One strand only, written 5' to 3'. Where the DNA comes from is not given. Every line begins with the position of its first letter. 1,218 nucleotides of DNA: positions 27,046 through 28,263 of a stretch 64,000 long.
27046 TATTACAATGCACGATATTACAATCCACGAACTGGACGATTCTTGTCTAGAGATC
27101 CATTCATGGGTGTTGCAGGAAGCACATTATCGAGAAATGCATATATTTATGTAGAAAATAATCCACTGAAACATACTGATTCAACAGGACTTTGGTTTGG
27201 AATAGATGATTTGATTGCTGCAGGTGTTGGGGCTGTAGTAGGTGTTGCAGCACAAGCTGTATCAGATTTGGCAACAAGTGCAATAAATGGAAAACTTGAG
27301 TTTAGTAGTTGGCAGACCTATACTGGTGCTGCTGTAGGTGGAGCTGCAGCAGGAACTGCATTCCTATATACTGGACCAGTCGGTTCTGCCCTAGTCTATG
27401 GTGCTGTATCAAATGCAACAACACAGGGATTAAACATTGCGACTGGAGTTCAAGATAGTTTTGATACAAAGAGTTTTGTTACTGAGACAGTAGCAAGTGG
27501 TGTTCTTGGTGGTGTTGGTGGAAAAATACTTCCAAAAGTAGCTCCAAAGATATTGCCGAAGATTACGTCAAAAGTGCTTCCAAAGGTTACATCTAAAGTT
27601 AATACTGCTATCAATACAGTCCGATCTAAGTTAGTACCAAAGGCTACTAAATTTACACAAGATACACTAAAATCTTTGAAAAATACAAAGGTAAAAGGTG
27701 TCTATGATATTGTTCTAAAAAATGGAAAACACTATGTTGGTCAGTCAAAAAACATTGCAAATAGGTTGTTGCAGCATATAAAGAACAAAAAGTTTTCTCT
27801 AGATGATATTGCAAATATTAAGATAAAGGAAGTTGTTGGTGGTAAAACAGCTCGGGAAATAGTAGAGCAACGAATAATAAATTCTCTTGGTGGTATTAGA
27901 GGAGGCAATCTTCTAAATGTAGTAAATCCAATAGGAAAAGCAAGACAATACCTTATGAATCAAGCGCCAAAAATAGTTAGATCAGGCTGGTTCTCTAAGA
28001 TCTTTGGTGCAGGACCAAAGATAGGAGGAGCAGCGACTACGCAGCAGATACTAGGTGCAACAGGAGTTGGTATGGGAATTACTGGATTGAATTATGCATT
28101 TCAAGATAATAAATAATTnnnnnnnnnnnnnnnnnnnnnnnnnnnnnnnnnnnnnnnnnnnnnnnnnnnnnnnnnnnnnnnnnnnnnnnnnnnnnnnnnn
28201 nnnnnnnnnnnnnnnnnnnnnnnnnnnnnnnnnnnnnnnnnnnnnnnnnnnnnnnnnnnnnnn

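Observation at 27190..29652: RHS polymorphic toxin with GIY-YIG nuclease tip, translationally coupled LRR protein and a following HEAT-repeat protein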

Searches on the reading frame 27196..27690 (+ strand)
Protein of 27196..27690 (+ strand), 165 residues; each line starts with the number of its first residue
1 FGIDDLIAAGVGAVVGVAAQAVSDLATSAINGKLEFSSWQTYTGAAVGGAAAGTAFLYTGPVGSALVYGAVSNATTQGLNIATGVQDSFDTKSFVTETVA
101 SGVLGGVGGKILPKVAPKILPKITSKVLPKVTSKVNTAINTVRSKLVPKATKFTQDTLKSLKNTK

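Call 14: search_protein_families(library=pfam, proteins=[window:27196-27690:+], max_evalue=10)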
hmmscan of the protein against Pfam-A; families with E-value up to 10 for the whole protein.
window:27196-27690:+ (165 aa): 0 families

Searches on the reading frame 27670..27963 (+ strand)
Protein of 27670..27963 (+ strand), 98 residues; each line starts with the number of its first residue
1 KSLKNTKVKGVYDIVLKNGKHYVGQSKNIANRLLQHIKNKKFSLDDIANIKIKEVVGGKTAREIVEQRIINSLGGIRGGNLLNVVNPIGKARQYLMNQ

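Call 58: find_related_loci(query=A6, collection=metagenome_contigs, flank=4000)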
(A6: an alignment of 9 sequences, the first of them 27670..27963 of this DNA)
Query A6 (98 aa) in metagenome_contigs; peptide patterns used: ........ (x = any residue, [..] = any of these).
301 stretches matched a pattern; 92 encode a relative of the query (tblastn E <= 1e-3); the best 80 are kept; 79 distinct loci.
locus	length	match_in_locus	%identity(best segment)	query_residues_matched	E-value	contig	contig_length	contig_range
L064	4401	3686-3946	57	10-96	7e-28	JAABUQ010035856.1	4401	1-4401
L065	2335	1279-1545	56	6-96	1e-27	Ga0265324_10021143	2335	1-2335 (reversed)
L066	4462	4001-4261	53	9-97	8e-27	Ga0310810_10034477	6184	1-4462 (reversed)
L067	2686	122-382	52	9-97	1e-26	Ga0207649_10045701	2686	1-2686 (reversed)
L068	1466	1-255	55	10-96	6e-26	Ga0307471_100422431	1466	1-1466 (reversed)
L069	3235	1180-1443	54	9-98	9e-26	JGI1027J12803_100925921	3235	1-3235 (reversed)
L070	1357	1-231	58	20-98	2e-25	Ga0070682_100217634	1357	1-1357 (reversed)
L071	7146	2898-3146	62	10-96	8e-25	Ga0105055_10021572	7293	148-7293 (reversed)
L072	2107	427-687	53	8-96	2e-24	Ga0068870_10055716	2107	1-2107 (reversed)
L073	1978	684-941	51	9-96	3e-24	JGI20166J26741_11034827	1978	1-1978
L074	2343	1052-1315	49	9-96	4e-24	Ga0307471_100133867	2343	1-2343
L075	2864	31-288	53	9-96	5e-24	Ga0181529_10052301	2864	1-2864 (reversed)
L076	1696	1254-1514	51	8-96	6e-24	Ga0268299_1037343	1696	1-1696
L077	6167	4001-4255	51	10-96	8e-24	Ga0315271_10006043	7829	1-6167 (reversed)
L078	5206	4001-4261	53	8-96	1e-23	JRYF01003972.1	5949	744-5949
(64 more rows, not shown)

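Call 88: search_solved_structures(query=A5, max_evalue=1, show_alignments=3)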
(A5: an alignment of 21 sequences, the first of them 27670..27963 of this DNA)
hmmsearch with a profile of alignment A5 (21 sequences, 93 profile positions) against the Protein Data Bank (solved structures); distinct sequences matched with E-value up to 1: 10.
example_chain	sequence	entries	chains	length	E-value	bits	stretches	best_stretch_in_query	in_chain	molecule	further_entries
1mk0_A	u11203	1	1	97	0.03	18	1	6-37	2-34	Intron-associated endonuclease 1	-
1zns_A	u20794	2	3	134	0.094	16.4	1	37-81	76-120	Colicin E7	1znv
4qko_B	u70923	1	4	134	0.2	15.4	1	47-86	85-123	Pyocin-S2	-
1ycz_A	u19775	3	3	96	0.2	15.4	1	6-36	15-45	UvrABC system protein C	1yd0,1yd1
1yd5_A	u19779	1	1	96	0.21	15.3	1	6-36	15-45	UvrABC system protein C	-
1yd3_A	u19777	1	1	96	0.28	14.9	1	6-36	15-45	UvrABC system protein C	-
2lwf_A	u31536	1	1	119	0.48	14.2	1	6-37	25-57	Monothiol glutaredoxin-S16, chloroplastic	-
6z1p_AA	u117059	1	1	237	0.49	14.1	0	17-58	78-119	50S ribosomal protein L27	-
1ln0_A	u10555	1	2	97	0.83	13.4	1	6-37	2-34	intron-associated endonuclease 1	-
2ivh_A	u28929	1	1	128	0.85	13.4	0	37-81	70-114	COLCIN-E7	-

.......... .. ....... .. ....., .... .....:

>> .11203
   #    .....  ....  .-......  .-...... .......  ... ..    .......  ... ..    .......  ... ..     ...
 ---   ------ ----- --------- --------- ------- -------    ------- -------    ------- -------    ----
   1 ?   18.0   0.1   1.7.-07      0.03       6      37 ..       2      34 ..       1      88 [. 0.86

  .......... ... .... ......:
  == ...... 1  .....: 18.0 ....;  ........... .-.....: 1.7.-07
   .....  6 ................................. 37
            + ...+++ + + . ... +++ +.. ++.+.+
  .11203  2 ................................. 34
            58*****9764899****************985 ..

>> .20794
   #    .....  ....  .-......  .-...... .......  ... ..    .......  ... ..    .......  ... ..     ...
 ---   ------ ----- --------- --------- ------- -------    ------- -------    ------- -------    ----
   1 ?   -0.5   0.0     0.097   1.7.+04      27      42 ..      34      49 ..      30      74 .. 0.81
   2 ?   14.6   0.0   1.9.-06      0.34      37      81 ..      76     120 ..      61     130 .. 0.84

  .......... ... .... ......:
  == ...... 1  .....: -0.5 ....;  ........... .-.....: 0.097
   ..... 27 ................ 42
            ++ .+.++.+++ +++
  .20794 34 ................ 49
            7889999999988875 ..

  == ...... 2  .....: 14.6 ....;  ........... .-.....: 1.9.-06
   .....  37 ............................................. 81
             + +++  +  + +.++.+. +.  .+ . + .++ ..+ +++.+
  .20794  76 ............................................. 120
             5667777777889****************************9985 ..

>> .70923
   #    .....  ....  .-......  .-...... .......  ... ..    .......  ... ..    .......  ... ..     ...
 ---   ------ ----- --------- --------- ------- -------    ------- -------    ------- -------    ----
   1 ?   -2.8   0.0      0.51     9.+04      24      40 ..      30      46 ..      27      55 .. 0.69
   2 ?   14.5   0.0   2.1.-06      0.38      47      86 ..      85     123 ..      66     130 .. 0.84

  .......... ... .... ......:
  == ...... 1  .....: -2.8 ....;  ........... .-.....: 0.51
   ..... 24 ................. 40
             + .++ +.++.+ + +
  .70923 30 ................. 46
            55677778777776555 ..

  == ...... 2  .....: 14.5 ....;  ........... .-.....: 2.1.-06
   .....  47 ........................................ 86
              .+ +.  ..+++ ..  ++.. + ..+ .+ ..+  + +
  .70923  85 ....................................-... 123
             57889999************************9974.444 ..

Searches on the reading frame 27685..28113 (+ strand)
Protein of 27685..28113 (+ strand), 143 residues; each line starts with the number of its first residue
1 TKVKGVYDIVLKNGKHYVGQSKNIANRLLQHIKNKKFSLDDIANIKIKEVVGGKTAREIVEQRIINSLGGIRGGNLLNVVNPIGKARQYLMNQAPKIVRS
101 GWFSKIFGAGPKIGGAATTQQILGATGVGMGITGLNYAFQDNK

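Call 14: search_protein_families(library=pfam, proteins=[window:27685-28113:+], max_evalue=10)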
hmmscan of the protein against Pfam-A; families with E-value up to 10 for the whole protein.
window:27685-28113:+ (143 aa): 2 families
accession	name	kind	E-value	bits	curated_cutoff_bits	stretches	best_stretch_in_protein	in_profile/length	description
PF01541.30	GIY-YIG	-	2.1e-06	28.3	22.6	1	4-66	2-70/78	GIY-YIG catalytic domain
PF16047.10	Antimicrobial22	-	0.13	12.6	27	1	101-113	1-13/21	Frog antimicrobial peptide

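Call 16: search_solved_structures(query=window:27685-28113:+, max_evalue=10, show_alignments=3)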
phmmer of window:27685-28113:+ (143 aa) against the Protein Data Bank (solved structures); distinct sequences matched with E-value up to 10: 0.
